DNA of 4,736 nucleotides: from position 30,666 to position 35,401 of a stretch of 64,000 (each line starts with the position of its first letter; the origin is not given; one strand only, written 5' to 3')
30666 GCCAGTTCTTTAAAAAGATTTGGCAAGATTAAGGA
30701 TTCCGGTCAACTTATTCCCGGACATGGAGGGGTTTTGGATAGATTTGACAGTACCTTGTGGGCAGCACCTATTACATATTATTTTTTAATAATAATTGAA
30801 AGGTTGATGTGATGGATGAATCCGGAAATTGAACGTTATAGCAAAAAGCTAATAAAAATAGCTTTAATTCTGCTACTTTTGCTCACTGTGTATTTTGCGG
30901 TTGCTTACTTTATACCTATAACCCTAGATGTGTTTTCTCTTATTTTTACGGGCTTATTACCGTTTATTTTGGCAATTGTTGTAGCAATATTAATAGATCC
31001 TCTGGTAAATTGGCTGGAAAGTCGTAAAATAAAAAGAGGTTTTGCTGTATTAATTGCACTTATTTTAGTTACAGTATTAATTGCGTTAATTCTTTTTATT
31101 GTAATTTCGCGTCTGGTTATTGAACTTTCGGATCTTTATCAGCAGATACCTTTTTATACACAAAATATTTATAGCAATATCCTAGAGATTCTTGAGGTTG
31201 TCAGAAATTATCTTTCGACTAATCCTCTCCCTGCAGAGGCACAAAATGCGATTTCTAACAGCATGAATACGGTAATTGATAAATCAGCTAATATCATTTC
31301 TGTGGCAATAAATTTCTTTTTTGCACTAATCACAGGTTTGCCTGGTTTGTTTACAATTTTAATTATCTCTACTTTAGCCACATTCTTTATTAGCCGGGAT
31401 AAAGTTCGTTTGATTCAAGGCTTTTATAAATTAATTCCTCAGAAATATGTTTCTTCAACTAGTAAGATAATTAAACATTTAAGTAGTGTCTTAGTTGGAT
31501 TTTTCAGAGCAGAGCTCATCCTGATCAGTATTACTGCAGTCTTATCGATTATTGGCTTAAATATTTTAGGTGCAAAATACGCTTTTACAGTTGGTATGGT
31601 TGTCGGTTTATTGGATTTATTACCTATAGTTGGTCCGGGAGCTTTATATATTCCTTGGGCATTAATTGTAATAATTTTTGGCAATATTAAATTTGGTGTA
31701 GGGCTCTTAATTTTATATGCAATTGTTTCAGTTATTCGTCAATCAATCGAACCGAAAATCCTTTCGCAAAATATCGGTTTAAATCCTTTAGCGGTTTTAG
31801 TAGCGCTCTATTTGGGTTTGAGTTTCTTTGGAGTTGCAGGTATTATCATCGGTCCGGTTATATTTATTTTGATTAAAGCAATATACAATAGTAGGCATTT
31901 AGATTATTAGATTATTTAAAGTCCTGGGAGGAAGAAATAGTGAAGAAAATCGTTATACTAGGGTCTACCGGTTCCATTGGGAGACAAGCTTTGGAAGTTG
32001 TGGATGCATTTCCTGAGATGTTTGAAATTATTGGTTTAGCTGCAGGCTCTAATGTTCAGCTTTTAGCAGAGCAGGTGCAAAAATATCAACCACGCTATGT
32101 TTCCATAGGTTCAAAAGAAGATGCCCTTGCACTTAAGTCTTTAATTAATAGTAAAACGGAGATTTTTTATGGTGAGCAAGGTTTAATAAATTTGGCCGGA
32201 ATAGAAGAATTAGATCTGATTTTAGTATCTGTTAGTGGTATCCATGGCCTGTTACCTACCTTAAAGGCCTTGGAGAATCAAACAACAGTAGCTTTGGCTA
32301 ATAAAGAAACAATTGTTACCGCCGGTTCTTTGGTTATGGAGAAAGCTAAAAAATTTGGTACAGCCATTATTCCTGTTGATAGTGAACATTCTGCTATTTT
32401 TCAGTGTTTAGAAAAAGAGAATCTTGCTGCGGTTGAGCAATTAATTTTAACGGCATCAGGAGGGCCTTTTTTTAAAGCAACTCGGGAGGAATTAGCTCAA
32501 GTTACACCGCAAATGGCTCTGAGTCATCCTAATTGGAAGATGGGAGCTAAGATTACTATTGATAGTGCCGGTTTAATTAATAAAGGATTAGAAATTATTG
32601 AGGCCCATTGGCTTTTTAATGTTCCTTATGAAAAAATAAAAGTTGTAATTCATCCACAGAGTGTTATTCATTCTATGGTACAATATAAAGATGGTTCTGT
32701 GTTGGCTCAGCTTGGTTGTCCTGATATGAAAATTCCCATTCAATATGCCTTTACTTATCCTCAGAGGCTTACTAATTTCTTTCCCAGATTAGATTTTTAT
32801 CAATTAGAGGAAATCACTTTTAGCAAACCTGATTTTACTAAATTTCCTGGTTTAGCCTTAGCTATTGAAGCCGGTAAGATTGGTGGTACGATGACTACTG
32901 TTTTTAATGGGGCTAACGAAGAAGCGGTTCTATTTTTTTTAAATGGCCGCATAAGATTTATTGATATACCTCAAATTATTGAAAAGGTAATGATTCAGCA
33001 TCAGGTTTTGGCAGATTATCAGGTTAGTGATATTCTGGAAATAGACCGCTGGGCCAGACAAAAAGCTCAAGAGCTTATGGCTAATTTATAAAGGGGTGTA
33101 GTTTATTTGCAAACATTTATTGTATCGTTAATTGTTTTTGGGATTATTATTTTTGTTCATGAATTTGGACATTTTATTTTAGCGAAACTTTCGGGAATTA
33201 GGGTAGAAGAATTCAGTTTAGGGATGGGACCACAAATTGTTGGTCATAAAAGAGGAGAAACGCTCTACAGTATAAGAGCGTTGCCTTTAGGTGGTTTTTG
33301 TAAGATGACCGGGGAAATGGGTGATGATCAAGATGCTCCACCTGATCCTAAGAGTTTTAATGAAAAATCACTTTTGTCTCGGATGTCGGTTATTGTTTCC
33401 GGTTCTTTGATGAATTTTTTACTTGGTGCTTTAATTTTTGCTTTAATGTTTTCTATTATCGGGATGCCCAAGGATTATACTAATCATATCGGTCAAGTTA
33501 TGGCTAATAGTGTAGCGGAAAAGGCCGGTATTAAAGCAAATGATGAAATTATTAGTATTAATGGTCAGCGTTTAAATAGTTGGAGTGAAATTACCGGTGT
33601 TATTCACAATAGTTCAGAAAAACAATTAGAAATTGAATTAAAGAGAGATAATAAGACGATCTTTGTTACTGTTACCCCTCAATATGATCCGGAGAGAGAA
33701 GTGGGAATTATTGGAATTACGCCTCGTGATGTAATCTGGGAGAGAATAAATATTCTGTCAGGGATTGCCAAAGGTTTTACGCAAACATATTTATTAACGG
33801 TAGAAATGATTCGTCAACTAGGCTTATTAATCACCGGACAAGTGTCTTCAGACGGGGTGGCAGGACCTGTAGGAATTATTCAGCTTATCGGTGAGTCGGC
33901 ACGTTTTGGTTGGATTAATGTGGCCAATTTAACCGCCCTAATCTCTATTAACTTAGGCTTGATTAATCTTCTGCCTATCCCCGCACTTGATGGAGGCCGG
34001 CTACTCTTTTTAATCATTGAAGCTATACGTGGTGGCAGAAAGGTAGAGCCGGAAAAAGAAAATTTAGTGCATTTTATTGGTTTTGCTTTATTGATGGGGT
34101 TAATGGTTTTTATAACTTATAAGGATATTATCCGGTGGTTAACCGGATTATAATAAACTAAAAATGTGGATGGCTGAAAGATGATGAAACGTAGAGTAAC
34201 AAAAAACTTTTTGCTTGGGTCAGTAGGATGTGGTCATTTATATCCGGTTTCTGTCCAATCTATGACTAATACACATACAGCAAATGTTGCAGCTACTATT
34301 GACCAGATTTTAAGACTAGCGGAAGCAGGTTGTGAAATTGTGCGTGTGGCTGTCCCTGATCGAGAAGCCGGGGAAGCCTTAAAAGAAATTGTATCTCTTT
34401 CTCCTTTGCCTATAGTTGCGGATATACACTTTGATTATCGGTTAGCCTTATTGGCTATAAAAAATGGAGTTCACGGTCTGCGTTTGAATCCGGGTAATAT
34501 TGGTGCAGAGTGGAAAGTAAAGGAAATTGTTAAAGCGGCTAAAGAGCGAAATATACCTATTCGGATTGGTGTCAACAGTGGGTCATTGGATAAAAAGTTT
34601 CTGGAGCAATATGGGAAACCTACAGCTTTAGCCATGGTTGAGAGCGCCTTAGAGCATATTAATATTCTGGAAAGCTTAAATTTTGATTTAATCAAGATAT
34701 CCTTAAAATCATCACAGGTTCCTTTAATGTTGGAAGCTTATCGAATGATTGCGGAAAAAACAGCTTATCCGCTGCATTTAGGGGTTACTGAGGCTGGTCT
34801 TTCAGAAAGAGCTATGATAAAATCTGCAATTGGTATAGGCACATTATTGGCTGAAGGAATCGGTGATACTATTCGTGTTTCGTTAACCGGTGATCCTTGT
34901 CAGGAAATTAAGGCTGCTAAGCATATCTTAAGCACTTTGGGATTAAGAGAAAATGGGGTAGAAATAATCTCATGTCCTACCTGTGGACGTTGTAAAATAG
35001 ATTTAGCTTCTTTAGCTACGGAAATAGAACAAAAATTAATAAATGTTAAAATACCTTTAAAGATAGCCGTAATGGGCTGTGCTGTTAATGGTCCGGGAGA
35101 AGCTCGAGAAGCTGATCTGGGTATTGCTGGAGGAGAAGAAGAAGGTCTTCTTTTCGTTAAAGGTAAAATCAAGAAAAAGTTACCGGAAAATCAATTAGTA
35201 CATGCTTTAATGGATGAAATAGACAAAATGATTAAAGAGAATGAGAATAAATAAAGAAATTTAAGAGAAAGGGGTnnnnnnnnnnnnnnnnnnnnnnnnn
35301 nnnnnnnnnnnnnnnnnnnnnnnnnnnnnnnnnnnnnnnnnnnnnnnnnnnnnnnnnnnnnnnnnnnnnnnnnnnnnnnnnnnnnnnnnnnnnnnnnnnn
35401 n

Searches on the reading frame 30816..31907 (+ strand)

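Call 18: search_protein_families(library=pfam, proteins=[window:30816-31907:+], max_evalue=0.00001)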
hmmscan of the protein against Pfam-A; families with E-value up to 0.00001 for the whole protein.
window:30816-31907:+ (364 aa): 1 family
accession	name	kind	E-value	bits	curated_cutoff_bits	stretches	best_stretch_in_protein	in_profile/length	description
PF01594.21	AI-2E_transport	-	1.5e-59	202.3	34.3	1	17-358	2-324/327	AI-2E family transporter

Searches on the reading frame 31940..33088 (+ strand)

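Call 18: search_protein_families(library=pfam, proteins=[window:31940-33088:+], max_evalue=0.00001)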
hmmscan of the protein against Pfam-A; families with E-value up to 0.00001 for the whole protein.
window:31940-33088:+ (383 aa): 3 families
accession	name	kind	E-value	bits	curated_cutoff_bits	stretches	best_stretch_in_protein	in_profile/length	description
PF13288.12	DXPR_C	-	3e-41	140.8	27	1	258-374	1-114/115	DXP reductoisomerase C-terminal domain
PF08436.17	DXP_redisom_C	-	4.7e-41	139.3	26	1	143-226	1-84/84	1-deoxy-D-xylulose 5-phosphate reductoisomerase C-terminal domain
PF02670.22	DXP_reductoisom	-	1.7e-40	139.2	21.7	1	4-129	1-129/129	1-deoxy-D-xylulose 5-phosphate reductoisomerase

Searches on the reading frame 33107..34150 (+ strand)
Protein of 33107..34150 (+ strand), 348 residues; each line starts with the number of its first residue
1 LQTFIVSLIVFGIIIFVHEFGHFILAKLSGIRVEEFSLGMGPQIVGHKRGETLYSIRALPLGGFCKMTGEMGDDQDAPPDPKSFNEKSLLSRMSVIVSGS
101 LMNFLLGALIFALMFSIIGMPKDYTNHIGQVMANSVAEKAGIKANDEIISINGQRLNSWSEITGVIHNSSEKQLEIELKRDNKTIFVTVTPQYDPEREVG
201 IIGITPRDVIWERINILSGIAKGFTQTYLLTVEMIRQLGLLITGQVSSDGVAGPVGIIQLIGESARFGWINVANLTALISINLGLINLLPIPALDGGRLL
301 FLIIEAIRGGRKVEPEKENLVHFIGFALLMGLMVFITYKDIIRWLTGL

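Call 18: search_protein_families(library=pfam, proteins=[window:33107-34150:+], max_evalue=0.00001)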
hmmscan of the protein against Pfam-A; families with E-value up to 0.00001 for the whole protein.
window:33107-34150:+ (348 aa): 4 families
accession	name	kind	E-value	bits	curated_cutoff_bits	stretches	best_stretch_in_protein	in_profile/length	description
PF02163.28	Peptidase_M50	-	1.8e-66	224.1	27.2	1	8-332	3-221/221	Peptidase family M50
PF17820.7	PDZ_6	-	2.5e-10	40.4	27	1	128-180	2-54/54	PDZ domain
PF00595.29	PDZ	-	2.6e-09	37.7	23.2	1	124-178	25-78/81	PDZ domain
PF13180.12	PDZ_2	-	1.7e-07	31.8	27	1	130-189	18-78/80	PDZ domain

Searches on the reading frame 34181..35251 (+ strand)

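Call 18: search_protein_families(library=pfam, proteins=[window:34181-35251:+], max_evalue=0.00001)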
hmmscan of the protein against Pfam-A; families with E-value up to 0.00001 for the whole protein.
window:34181-35251:+ (357 aa): 1 family
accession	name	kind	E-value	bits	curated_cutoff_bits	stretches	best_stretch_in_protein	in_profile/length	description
PF04551.19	GcpE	-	3.3e-148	493.7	32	1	8-349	2-343/343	GcpE protein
